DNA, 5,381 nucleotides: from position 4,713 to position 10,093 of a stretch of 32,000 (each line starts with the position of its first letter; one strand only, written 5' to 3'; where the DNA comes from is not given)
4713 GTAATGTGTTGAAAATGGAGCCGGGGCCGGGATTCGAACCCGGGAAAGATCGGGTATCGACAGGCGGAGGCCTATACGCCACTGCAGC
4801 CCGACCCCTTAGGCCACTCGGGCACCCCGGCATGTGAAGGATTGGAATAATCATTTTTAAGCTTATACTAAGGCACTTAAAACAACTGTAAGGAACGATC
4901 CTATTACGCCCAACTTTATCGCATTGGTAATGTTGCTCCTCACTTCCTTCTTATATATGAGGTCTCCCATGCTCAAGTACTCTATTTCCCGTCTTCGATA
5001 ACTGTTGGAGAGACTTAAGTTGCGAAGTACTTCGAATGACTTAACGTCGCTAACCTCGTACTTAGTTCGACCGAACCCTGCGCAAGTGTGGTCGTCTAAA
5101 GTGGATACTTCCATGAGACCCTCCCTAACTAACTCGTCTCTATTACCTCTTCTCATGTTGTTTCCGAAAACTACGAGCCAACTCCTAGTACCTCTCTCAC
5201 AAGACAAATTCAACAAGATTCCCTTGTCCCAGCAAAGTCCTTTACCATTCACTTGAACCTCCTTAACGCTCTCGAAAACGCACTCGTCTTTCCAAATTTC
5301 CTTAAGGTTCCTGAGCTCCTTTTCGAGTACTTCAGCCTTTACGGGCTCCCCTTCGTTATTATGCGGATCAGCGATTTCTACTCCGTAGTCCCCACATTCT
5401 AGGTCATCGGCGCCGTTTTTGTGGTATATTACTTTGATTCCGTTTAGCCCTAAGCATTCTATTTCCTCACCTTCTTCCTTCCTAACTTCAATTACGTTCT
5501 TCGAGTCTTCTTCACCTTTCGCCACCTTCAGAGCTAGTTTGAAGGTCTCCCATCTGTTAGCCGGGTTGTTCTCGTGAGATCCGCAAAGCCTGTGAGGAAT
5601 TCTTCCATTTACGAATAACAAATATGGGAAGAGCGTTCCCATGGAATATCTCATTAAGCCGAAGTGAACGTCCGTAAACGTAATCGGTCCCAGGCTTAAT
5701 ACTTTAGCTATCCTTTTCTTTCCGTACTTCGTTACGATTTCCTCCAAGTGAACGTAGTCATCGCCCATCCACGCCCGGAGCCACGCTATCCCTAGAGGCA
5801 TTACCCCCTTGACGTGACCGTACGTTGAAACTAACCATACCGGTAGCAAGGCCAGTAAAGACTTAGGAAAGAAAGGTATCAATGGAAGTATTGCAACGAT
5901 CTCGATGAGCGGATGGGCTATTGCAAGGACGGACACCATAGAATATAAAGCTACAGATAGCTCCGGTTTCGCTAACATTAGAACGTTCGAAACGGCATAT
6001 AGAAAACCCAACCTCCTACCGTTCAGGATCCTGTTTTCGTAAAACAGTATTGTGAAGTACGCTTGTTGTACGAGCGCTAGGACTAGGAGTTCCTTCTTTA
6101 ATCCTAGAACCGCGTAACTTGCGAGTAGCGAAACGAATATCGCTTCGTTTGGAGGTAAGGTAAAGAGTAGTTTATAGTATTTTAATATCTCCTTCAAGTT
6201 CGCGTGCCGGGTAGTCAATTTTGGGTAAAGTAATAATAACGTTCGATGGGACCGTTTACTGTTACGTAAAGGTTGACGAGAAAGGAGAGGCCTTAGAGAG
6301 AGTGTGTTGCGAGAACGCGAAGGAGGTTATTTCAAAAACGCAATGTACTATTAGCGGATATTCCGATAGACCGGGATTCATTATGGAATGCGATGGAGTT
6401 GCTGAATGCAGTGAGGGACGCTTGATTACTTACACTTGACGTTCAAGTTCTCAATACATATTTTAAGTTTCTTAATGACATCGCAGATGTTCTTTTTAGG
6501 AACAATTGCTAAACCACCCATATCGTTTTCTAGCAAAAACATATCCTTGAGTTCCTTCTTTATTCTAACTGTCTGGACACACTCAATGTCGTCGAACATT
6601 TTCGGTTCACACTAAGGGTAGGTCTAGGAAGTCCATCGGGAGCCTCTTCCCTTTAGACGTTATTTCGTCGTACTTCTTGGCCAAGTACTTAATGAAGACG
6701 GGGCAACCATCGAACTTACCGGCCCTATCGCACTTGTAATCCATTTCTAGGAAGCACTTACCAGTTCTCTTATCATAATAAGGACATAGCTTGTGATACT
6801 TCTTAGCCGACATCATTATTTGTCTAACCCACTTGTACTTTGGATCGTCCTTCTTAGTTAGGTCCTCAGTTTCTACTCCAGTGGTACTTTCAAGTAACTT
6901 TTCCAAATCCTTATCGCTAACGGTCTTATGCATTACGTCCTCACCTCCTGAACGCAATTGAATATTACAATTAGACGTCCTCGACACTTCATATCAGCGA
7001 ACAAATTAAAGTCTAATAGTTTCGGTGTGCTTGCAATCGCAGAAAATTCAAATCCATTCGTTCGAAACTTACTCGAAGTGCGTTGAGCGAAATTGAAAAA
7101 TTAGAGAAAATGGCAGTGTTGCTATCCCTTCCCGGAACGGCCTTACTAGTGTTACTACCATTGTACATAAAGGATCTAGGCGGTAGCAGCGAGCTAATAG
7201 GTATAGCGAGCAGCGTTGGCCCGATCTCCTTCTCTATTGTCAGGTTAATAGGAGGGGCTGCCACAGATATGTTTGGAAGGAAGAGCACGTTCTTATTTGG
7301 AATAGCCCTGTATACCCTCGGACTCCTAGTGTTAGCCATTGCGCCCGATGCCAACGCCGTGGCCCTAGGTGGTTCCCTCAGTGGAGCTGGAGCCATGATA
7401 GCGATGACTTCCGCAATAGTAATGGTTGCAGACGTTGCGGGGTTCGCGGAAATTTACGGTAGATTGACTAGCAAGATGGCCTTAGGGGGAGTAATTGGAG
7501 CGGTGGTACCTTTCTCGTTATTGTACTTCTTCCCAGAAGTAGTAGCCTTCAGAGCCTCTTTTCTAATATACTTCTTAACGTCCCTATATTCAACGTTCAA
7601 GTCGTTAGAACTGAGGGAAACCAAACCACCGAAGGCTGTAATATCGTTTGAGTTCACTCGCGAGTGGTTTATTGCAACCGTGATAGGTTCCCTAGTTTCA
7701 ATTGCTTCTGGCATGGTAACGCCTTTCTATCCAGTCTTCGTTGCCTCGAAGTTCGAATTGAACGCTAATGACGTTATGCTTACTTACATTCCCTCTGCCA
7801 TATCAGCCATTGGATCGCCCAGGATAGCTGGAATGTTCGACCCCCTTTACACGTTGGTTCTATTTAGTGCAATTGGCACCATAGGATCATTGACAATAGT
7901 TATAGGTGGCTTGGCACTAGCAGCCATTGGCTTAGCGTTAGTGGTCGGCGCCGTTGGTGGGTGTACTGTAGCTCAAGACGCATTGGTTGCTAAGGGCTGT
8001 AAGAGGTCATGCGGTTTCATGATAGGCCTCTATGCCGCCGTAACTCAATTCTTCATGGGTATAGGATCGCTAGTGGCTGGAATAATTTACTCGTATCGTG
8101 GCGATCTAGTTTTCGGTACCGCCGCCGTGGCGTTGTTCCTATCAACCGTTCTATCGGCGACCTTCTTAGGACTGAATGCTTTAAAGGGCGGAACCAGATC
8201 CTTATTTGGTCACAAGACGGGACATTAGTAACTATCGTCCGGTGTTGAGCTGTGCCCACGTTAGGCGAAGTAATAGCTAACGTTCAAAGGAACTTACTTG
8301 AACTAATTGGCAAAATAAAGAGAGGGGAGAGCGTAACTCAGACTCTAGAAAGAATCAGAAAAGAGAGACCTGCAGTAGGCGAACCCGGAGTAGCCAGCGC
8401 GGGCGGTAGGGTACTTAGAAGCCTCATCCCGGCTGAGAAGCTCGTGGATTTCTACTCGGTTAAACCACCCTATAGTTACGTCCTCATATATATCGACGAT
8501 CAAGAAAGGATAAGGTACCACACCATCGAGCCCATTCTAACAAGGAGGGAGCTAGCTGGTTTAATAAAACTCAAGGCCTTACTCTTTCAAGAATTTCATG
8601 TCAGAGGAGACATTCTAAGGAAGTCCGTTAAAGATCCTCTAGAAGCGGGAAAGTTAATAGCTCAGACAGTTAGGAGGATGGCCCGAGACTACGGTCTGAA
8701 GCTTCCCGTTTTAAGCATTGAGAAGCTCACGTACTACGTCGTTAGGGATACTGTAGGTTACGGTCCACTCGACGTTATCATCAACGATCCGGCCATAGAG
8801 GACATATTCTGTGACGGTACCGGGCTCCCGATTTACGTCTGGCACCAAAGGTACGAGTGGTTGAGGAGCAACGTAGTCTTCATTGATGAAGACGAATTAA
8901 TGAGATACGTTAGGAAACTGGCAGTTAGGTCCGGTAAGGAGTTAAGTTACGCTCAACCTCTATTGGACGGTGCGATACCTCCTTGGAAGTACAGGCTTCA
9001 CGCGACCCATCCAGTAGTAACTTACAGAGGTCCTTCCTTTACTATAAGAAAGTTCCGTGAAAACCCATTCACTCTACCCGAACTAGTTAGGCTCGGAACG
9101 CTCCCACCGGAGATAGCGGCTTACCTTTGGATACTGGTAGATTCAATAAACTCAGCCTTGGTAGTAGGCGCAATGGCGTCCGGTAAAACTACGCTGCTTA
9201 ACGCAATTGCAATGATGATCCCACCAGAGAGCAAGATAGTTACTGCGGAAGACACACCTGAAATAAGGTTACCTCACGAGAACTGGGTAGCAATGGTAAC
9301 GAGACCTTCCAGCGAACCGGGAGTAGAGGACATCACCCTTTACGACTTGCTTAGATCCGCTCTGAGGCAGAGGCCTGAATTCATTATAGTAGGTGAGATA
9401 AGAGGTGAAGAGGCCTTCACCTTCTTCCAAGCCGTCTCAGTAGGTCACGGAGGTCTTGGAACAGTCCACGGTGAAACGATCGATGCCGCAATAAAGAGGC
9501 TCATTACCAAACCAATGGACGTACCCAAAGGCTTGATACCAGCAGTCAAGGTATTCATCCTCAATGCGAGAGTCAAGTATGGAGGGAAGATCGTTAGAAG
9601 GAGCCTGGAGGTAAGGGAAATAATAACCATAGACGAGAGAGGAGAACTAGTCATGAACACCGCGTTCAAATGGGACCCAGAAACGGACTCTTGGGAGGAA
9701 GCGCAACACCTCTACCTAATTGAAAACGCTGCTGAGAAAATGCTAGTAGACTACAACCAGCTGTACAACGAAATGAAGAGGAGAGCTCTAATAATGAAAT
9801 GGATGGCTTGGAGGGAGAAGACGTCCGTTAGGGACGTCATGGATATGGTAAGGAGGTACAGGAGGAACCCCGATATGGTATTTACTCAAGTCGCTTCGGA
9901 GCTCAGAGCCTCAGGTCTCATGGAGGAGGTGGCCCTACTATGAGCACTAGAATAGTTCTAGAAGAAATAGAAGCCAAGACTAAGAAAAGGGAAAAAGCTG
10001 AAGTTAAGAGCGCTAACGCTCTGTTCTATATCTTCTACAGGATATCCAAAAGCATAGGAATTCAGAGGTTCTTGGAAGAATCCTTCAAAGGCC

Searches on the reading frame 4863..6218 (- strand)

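Call 48: search_protein_families(library=pfam, proteins=[window:4863-6218:-], max_evalue=0.01)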
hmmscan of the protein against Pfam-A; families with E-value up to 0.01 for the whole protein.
window:4863-6218:- (451 aa): 1 family
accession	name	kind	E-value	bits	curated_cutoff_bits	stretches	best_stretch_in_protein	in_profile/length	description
PF09843.14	DUF2070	-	8.1e-15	54.6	30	1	14-397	61-494/561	Predicted membrane protein (DUF2070)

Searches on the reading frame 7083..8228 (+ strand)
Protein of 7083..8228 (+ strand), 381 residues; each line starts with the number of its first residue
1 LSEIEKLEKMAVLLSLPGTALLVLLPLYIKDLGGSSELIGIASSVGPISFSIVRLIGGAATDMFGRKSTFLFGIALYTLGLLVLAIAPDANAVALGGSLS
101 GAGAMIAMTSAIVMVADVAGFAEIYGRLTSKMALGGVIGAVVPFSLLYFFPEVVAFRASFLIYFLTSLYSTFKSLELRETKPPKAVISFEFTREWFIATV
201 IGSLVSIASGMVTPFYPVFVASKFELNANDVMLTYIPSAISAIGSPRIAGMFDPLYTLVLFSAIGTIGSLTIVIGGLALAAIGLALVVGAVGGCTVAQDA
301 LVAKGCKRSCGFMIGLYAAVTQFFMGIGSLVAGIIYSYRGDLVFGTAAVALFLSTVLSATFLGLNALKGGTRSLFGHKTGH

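Call 48: search_protein_families(library=pfam, proteins=[window:7083-8228:+], max_evalue=0.01)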
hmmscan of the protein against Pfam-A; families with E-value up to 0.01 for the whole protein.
window:7083-8228:+ (381 aa): 1 family
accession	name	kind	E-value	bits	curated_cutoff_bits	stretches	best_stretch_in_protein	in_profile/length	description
PF07690.21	MFS_1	-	1.8e-16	60.5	33.4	1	12-295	6-311/347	Major Facilitator Superfamily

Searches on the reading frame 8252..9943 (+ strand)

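Call 48: search_protein_families(library=pfam, proteins=[window:8252-9943:+], max_evalue=0.01)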
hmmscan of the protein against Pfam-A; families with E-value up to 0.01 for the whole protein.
window:8252-9943:+ (563 aa): 3 families
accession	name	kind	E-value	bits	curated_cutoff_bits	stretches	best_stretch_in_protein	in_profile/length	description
PF00437.27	T2SSE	-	8.7e-33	113.9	24.9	1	251-418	97-256/370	Type II/IV secretion system protein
PF13555.12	AAA_29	-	0.0019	18.3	27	1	301-328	24-51/61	P-loop containing region of AAA domain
PF00350.29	Dynamin_N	-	0.0043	17.5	27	1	303-347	2-47/168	Dynamin family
